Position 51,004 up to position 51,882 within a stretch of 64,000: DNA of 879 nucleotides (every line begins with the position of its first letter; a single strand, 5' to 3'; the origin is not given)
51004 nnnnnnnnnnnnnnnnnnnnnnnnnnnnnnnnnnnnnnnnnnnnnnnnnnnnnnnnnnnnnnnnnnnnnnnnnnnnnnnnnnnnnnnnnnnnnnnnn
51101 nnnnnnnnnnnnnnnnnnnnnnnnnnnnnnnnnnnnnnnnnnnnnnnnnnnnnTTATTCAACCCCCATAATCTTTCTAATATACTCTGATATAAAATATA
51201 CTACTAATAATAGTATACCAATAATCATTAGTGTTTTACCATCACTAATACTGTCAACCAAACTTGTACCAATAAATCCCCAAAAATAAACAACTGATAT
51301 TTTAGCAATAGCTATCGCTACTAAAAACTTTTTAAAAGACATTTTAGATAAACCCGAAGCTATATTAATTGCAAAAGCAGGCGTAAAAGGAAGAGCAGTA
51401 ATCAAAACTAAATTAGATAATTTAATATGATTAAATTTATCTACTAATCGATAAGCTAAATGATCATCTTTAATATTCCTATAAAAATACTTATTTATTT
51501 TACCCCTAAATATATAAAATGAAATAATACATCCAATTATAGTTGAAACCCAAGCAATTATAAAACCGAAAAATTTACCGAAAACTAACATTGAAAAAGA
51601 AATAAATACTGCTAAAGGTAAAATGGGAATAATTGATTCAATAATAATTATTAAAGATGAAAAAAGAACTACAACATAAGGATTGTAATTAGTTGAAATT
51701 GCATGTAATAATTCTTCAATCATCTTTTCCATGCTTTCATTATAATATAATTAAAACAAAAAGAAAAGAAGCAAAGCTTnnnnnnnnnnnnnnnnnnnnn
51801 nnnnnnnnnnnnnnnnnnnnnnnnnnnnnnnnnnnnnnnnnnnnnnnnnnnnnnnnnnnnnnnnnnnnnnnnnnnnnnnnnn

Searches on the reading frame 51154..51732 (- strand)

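Call 10: search_protein_families(library=pfam, proteins=[window:51154-51732:-], max_evalue=0.0001)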
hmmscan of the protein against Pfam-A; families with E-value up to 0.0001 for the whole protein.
window:51154-51732:- (192 aa): 1 family
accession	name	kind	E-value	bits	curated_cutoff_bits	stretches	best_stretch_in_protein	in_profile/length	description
PF09335.16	VTT_dom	-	5.4e-18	66.1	33.9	1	39-156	2-122/123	VTT domain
